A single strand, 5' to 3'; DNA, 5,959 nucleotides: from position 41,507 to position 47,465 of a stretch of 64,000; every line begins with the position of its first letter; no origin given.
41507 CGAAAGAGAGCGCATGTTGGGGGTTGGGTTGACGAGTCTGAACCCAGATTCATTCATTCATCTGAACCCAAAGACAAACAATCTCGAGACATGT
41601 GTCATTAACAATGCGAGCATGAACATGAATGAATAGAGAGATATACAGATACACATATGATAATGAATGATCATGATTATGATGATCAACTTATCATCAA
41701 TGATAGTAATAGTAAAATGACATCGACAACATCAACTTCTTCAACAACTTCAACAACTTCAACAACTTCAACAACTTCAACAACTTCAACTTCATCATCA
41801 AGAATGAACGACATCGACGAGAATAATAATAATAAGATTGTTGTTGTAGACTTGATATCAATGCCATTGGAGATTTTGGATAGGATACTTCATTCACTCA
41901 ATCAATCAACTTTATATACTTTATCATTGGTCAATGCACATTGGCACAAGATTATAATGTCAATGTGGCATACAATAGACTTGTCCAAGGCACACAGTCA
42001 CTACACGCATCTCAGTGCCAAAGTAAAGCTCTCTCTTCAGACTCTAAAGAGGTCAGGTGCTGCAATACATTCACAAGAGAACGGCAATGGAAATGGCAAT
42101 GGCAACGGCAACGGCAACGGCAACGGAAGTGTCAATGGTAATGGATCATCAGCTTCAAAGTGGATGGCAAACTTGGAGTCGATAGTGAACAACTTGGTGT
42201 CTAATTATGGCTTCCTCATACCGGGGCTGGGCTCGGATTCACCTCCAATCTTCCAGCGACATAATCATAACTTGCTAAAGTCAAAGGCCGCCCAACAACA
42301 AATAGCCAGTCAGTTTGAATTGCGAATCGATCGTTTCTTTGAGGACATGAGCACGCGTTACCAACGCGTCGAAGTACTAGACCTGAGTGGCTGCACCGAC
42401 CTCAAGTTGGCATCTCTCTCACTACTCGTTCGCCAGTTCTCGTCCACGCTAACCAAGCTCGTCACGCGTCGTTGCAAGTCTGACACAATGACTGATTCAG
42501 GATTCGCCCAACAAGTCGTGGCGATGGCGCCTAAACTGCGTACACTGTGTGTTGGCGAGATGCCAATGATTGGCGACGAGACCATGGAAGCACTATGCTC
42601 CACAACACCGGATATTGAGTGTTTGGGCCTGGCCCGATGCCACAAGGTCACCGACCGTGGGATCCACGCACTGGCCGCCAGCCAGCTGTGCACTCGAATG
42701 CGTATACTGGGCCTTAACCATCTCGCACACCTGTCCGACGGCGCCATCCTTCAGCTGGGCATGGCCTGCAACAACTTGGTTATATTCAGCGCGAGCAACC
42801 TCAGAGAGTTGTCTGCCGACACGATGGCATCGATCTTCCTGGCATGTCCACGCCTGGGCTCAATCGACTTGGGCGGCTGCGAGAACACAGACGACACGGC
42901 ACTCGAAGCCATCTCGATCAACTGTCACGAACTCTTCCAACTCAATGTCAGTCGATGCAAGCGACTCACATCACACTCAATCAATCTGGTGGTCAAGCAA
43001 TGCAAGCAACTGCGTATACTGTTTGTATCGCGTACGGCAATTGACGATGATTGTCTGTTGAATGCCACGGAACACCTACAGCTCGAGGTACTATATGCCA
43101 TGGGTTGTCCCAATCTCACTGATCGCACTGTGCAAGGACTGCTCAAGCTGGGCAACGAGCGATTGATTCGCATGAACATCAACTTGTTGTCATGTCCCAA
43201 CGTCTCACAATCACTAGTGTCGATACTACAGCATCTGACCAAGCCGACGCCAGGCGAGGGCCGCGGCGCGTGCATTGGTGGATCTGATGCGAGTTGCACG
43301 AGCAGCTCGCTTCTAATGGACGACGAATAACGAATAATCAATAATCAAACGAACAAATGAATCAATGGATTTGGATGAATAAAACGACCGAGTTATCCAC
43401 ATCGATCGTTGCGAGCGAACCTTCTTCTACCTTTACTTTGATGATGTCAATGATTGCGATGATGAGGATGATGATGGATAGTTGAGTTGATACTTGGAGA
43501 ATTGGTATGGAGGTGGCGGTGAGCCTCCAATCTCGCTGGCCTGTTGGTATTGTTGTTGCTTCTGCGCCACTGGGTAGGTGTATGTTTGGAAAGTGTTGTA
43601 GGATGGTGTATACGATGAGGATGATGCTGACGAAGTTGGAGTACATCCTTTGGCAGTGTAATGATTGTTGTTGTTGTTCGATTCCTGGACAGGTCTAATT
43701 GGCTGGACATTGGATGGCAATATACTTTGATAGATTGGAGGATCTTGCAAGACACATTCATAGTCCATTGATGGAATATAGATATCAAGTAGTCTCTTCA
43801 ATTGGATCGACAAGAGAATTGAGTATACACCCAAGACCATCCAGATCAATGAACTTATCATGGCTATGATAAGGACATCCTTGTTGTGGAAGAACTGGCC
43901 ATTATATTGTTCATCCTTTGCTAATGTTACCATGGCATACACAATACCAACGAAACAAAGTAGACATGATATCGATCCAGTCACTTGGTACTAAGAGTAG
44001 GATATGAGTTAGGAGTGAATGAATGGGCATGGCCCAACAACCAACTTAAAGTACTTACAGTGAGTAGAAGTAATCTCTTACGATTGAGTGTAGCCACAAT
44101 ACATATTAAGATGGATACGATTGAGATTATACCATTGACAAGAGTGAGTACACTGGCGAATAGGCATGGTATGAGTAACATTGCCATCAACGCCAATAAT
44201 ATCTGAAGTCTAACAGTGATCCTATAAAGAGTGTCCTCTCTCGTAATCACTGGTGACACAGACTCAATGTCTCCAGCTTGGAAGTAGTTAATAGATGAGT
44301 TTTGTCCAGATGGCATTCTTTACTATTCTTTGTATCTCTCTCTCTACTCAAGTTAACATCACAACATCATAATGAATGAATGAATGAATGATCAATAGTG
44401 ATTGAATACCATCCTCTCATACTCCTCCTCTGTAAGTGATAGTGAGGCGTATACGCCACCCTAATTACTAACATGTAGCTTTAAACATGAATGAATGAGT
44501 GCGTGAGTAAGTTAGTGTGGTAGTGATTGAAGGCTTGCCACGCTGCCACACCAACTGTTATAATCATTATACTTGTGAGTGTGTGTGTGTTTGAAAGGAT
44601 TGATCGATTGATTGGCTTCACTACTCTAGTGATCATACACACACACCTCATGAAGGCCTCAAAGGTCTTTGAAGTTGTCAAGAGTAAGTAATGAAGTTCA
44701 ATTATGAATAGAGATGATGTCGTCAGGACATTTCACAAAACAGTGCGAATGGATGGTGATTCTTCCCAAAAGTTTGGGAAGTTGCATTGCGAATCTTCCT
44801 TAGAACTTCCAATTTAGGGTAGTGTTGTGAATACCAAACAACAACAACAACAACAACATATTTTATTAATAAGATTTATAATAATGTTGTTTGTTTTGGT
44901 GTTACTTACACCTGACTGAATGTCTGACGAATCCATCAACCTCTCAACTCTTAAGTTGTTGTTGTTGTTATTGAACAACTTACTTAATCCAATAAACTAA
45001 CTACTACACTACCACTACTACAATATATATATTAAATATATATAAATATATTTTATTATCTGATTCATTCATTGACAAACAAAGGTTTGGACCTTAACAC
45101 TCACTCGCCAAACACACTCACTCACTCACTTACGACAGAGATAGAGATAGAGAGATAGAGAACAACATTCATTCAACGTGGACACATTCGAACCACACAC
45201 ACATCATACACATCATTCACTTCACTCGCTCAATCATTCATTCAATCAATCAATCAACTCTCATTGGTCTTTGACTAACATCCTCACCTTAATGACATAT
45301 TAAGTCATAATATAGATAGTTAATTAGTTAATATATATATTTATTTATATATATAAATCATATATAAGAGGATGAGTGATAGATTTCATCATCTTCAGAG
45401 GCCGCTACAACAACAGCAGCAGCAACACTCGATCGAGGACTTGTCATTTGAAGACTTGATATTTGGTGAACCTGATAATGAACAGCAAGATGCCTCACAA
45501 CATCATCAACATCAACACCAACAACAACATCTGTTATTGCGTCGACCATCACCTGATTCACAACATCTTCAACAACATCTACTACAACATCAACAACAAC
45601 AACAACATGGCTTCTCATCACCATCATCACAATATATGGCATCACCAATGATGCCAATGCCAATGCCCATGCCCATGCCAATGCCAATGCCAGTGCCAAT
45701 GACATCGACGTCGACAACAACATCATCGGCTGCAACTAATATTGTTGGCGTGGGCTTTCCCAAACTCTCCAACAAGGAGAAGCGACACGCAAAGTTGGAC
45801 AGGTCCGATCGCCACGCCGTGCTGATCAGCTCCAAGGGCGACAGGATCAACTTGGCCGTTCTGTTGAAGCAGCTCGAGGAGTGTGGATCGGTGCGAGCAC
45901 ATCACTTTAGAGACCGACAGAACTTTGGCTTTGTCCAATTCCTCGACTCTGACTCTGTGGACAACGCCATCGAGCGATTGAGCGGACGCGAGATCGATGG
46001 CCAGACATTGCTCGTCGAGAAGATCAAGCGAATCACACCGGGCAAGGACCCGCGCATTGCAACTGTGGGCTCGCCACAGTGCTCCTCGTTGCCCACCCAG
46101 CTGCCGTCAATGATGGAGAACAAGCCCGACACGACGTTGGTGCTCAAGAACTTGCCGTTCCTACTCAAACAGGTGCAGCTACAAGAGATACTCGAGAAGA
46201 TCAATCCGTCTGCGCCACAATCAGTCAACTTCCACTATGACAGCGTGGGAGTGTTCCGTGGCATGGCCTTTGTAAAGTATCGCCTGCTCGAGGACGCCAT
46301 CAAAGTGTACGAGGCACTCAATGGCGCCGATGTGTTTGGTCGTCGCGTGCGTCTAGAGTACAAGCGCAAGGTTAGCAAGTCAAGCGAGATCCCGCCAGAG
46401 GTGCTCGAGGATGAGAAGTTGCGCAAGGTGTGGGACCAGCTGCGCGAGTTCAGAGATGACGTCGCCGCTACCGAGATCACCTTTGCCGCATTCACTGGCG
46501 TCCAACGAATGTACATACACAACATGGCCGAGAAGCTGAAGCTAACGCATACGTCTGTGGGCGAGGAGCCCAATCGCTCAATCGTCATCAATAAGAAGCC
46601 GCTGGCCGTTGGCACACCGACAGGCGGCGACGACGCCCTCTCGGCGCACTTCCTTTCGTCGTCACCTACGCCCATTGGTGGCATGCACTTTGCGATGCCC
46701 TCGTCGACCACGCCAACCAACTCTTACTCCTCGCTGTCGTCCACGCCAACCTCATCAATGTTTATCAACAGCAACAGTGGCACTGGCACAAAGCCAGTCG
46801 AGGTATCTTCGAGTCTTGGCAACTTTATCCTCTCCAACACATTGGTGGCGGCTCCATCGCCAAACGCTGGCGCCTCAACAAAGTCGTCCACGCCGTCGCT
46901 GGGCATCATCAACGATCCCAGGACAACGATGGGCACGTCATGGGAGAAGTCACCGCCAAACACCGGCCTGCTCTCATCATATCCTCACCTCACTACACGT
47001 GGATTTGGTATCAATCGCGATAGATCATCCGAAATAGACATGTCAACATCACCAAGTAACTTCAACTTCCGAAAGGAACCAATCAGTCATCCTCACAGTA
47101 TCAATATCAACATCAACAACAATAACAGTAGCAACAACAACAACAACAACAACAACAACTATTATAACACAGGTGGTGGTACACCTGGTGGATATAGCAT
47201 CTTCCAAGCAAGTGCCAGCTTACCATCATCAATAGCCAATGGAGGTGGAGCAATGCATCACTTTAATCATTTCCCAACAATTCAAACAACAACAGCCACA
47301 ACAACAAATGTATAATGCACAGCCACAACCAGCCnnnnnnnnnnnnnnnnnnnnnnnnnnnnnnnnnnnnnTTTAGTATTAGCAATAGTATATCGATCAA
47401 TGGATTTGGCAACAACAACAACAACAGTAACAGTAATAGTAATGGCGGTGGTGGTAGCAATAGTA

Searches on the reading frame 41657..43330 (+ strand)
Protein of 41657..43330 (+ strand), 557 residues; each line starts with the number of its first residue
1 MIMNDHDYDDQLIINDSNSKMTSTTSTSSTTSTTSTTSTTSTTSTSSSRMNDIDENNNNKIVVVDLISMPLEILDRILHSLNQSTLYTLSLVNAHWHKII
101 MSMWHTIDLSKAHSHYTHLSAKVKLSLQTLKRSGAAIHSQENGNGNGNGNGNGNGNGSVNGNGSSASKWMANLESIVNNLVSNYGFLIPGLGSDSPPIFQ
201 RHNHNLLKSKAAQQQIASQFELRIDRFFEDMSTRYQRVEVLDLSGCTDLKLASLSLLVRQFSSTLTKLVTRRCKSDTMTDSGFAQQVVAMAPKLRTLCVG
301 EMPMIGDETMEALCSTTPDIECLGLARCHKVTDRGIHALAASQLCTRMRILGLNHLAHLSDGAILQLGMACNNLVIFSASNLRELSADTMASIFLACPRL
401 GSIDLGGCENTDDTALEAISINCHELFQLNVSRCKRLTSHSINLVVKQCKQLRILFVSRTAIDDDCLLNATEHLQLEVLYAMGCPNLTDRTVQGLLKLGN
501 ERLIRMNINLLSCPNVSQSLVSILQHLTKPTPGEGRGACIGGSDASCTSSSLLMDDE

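Call 37: search_protein_families(library=pfam, proteins=[window:41657-43330:+], max_evalue=0.001)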
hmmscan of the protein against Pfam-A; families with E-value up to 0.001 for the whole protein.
window:41657-43330:+ (557 aa): 3 families
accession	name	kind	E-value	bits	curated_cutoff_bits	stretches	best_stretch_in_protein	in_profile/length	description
PF12937.12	F-box-like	-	2.3e-06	27.7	24.3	1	68-109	3-46/47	F-box-like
PF00646.38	F-box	-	5.2e-05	23.4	20.5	1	67-103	2-38/43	F-box domain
PF24048.1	LRR_NXF1-5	-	0.00085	19.3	30.5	0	413-485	43-115/142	NXF1/2/3/5 leucine-rich repeat domain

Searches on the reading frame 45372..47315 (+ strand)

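Call 37: search_protein_families(library=pfam, proteins=[window:45372-47315:+], max_evalue=0.001)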
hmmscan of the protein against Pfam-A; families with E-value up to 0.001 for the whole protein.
window:45372-47315:+ (647 aa): 2 families
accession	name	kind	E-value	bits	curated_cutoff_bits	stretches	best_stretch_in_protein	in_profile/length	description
PF00076.28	RRM_1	-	4.1e-16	59.1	20.7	2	256-327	1-70/70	RNA recognition motif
PF01424.28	R3H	-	1.1e-12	48.2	26.8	1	348-408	1-60/60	R3H domain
